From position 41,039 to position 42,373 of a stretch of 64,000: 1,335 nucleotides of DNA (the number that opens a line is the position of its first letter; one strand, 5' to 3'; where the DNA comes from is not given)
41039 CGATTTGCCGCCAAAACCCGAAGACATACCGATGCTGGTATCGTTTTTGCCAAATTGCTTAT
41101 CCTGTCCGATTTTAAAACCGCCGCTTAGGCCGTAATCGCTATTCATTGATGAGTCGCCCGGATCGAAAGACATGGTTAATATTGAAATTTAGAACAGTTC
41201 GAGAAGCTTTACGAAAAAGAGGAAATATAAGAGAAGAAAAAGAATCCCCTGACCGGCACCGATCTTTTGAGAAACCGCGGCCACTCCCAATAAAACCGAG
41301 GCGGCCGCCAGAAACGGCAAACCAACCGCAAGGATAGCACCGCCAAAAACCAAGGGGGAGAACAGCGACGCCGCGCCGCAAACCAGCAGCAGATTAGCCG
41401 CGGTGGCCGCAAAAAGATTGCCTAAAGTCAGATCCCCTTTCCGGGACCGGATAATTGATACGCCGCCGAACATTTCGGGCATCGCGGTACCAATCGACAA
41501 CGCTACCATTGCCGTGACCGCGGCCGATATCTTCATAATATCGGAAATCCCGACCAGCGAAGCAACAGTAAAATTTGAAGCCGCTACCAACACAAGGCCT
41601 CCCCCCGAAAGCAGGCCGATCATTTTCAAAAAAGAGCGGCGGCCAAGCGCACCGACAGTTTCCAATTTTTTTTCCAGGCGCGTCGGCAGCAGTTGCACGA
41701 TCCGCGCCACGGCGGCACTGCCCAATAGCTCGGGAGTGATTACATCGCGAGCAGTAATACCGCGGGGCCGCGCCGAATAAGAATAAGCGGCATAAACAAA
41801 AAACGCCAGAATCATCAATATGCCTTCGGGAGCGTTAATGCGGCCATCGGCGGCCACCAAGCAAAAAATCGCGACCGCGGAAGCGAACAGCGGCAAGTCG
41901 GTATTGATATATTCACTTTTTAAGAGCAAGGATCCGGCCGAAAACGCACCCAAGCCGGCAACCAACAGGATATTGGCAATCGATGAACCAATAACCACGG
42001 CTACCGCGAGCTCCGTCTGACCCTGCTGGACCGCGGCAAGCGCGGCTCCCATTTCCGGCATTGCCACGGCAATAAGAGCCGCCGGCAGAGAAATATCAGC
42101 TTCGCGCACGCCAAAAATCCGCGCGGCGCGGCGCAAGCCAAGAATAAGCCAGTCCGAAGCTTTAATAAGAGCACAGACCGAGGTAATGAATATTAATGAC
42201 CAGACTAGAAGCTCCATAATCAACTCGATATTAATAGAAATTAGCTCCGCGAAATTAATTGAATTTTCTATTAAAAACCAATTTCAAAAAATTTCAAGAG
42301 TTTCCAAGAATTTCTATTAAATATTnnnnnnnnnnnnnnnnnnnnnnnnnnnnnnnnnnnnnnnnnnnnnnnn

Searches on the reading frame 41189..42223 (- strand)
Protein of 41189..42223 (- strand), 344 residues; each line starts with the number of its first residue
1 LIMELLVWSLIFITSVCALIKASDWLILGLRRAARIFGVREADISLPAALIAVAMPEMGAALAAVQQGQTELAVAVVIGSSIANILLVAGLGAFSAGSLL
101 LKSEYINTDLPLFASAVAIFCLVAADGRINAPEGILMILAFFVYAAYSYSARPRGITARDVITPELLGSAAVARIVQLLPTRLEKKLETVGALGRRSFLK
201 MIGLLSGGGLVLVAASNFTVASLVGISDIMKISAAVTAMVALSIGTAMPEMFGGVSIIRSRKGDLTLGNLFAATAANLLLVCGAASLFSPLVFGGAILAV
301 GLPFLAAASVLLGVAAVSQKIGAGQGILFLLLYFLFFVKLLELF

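Call 32: search_protein_families(library=pfam, proteins=[window:41189-42223:-], max_evalue=0.01)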
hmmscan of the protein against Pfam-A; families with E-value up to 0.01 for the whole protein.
window:41189-42223:- (344 aa): 1 family
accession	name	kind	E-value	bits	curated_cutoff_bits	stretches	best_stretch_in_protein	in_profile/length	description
PF01699.29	Na_Ca_ex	-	3e-33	115.3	24.9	2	10-149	4-150/151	Sodium/calcium exchanger protein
